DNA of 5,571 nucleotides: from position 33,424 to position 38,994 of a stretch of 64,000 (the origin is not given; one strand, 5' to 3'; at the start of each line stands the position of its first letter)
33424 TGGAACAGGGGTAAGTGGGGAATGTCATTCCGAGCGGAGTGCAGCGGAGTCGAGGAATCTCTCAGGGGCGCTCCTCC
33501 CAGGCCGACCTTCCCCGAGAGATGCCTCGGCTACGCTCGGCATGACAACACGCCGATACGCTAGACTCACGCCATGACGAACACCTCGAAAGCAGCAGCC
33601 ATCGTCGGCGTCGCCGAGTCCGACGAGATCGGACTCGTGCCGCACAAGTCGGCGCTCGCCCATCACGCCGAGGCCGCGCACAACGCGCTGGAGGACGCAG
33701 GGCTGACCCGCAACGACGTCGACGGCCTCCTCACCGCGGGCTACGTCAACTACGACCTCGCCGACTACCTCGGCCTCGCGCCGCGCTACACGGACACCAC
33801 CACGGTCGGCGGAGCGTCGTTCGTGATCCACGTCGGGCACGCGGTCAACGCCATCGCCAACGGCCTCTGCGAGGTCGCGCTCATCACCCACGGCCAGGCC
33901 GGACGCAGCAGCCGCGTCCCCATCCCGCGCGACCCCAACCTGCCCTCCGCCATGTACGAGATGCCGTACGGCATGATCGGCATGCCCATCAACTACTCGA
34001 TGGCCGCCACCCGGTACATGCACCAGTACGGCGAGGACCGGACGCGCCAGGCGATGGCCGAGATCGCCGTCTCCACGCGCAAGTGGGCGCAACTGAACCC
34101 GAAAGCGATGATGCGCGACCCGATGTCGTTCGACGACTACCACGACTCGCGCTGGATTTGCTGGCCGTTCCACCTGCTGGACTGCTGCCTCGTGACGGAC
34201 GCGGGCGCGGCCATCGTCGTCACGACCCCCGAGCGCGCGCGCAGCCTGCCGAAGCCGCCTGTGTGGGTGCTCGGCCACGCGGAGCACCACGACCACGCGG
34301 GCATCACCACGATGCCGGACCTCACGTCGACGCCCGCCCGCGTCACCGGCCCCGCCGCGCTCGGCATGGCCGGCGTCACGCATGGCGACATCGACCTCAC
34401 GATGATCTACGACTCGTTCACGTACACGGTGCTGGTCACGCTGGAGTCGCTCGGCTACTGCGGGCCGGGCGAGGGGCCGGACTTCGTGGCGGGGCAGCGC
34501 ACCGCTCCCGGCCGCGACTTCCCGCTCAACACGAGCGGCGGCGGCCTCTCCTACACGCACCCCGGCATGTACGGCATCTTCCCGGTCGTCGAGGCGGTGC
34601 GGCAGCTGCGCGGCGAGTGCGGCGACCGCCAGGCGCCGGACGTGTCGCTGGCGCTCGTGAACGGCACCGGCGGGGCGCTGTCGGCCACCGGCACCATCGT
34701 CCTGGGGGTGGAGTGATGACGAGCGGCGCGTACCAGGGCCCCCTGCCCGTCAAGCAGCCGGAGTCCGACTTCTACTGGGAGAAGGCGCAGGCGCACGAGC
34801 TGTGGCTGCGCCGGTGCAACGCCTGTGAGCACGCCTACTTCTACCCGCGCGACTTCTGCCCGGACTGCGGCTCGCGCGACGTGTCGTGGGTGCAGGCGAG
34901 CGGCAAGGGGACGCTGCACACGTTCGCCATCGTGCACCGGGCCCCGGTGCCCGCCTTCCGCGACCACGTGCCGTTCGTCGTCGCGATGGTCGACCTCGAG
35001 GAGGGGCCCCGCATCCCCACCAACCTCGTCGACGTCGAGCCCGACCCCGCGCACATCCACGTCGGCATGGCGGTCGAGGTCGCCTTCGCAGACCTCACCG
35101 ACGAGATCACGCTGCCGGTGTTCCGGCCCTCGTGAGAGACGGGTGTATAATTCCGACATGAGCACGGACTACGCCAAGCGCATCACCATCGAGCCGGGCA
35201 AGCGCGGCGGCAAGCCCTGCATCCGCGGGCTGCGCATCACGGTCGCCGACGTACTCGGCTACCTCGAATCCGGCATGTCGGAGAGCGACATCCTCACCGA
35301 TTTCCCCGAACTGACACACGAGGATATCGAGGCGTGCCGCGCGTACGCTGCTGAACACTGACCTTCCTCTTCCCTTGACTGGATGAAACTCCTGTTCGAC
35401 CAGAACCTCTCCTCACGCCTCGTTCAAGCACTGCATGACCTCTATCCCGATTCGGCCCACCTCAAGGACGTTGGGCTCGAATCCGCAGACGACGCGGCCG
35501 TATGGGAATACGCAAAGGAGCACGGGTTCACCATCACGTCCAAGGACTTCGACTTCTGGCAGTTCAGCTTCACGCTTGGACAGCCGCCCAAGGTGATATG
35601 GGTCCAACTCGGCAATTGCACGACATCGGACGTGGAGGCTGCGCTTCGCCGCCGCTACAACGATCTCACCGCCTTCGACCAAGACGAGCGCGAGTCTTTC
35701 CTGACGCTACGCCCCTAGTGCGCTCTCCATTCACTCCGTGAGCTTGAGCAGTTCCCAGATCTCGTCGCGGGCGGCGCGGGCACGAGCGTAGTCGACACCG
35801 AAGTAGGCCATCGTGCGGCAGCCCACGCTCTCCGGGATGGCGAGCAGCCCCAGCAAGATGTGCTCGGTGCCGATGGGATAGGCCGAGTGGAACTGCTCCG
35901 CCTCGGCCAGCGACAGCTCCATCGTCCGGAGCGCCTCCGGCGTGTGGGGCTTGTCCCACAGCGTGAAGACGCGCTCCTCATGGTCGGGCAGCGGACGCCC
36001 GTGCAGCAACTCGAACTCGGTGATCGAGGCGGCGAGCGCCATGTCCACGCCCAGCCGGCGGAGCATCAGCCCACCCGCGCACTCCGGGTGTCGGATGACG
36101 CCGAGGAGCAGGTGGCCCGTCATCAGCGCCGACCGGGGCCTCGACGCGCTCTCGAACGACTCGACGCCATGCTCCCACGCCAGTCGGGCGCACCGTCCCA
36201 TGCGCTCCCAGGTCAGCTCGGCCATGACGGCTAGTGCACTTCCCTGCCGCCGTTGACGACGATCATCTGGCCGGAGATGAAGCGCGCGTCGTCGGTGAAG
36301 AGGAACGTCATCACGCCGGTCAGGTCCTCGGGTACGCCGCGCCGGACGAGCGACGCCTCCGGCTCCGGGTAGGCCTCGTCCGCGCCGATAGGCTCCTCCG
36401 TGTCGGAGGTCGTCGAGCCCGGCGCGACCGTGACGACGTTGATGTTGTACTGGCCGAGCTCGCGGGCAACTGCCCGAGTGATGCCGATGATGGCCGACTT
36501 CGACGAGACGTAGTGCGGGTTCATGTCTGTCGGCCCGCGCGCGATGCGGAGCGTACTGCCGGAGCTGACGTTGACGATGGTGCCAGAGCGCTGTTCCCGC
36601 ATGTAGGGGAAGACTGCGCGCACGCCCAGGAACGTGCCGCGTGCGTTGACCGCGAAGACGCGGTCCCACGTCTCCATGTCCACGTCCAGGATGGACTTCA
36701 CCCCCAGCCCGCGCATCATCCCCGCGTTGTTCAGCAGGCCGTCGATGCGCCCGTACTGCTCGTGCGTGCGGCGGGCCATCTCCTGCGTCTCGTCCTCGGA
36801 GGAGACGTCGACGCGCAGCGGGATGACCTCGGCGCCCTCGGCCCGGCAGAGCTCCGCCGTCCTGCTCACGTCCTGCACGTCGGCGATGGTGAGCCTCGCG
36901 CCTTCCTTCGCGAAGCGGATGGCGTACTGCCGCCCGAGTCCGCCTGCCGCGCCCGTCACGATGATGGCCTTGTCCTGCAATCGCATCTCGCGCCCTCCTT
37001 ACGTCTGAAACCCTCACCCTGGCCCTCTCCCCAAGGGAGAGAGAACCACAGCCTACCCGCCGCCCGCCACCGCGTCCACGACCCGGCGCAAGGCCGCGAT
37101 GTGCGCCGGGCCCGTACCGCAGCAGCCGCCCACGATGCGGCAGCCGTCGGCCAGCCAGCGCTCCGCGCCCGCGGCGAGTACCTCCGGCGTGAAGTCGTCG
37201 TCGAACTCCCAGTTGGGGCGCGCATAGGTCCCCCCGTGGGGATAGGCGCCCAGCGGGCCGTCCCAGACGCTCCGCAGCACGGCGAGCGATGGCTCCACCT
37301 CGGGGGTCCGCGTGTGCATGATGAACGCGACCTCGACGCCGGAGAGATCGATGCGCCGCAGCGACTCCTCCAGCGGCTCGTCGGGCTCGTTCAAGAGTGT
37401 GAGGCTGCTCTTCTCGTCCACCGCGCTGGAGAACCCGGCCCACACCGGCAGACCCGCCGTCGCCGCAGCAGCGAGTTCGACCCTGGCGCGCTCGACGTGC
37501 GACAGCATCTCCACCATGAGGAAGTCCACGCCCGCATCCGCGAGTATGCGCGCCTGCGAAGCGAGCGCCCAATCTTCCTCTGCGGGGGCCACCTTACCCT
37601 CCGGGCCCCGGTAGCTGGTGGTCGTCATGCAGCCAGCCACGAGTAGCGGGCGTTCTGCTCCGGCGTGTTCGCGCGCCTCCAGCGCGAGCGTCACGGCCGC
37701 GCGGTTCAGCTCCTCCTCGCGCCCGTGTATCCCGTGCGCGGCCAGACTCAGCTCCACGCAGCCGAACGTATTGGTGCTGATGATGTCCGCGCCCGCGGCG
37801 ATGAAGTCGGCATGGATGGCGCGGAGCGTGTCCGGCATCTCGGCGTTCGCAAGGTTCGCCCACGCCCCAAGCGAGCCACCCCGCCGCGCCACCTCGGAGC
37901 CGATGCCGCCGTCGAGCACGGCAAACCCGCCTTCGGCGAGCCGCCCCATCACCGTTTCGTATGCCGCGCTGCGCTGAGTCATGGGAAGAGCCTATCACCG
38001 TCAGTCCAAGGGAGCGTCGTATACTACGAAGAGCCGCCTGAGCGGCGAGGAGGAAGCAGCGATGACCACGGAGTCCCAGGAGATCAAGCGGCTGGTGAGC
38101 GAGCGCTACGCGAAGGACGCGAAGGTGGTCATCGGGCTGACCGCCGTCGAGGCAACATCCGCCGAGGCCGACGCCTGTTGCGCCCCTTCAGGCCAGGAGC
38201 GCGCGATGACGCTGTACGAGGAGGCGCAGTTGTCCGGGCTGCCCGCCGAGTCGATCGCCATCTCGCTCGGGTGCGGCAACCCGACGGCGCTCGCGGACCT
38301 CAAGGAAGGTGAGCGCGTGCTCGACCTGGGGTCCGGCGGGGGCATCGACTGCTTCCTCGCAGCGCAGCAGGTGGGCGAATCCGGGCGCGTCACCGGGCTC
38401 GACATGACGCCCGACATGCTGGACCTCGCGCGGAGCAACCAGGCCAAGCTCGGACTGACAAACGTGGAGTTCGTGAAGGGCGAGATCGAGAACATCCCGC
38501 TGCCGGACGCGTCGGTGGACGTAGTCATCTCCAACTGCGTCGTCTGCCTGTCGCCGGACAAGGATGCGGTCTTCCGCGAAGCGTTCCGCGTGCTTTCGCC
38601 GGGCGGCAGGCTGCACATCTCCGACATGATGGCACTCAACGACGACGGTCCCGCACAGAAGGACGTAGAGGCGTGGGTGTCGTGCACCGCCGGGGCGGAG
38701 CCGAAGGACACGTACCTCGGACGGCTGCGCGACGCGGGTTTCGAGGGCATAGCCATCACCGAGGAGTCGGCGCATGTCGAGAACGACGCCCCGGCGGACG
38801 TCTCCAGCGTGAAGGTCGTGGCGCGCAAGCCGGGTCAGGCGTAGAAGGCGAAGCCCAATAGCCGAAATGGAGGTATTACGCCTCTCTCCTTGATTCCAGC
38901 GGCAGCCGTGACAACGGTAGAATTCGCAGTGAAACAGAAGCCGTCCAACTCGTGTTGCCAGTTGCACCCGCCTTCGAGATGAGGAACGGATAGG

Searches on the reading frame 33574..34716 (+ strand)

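Call 22: search_protein_families(library=pfam, proteins=[window:33574-34716:+], max_evalue=0.00001)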
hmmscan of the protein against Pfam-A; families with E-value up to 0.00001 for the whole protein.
window:33574-34716:+ (380 aa): 1 family
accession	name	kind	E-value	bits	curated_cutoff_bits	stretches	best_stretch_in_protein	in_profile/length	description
PF22691.2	Thiolase_C_1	-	2e-57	193.4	28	1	236-378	1-143/144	Thiolase C-terminal domain-like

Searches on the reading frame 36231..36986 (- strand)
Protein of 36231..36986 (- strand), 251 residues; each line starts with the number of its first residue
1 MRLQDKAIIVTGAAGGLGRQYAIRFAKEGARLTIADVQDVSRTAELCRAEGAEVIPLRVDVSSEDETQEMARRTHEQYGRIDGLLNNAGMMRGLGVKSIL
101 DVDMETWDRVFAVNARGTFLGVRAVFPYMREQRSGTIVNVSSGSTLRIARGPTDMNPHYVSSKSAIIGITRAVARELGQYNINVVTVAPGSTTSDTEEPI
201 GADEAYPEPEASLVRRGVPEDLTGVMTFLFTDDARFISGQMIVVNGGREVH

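Call 45: search_protein_families(library=pfam, proteins=[window:36231-36986:-], max_evalue=0.001)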
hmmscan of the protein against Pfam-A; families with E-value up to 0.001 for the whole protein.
window:36231-36986:- (251 aa): 3 families
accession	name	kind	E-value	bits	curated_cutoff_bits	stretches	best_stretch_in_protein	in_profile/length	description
PF13561.12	adh_short_C2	-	5.2e-52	177.2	27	1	12-247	1-234/236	Enoyl-(Acyl carrier protein) reductase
PF00106.31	adh_short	-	8.3e-51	172.7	26.6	1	6-204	1-194/195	short chain dehydrogenase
PF08659.16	KR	-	3.9e-12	46.9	22.6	1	8-146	3-140/180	KR domain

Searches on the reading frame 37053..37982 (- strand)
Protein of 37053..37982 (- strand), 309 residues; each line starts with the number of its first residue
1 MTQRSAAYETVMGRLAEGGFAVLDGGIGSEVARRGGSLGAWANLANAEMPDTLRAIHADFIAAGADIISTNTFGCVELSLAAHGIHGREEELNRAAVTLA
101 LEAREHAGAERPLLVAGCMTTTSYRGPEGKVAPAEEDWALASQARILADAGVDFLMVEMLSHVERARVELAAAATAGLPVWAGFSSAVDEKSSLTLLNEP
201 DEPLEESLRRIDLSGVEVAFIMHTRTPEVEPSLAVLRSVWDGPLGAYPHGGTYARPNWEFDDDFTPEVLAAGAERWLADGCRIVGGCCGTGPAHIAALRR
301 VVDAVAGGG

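Call 22: search_protein_families(library=pfam, proteins=[window:37053-37982:-], max_evalue=0.00001)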
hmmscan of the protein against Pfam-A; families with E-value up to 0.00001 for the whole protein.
window:37053-37982:- (309 aa): 1 family
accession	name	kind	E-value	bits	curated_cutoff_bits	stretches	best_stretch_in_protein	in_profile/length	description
PF02574.22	S-methyl_trans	-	4.9e-47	161.6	22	1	22-302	2-283/283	Homocysteine S-methyltransferase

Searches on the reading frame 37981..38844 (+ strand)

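Call 45: search_protein_families(library=pfam, proteins=[window:37981-38844:+], max_evalue=0.001)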
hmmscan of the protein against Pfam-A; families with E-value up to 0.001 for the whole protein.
window:37981-38844:+ (287 aa): 13 families
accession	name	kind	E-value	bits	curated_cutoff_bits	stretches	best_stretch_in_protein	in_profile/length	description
PF13847.12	Methyltransf_31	-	6.2e-36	123.7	27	1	108-218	2-114/145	Methyltransferase domain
PF13649.12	Methyltransf_25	-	4.5e-24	85.4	27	1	113-209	1-97/97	Methyltransferase domain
PF08241.18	Methyltransf_11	-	5.4e-24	85.1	21.2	1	114-212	1-94/95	Methyltransferase domain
PF01209.24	Ubie_methyltran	-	2.1e-18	67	20.1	1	107-214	45-152/233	ubiE/COQ5 methyltransferase family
PF08242.18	Methyltransf_12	-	6.6e-15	56.1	30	1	114-211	1-98/98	Methyltransferase domain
PF13489.12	Methyltransf_23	-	3.8e-10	40.2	27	1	104-232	17-132/164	Methyltransferase domain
PF01135.25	PCMT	-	3.8e-09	37.1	20.3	1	102-169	66-133/210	Protein-L-isoaspartate(D-aspartate) O-methyltransferase (PCMT)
PF05148.21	Methyltransf_8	-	2.3e-06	28.1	27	1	161-216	105-159/219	Hypothetical methyltransferase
PF05175.20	MTS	-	5.5e-06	26.6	23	1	109-213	31-138/170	Methyltransferase small domain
PF06325.19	PrmA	-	1.7e-05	24.9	22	1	107-217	159-262/296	Ribosomal protein L11 methyltransferase (PrmA)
PF20922.3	Anamorsin_N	-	3.6e-05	24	27.1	1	158-220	32-94/163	Anamorsin, N-terminal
PF01170.24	UPF0020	-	0.0004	20.6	22.3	0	134-185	76-128/197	RMKL-like, methyltransferase domain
PF13679.12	Methyltransf_32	-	0.00075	19.9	27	0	108-183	24-106/143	Methyltransferase domain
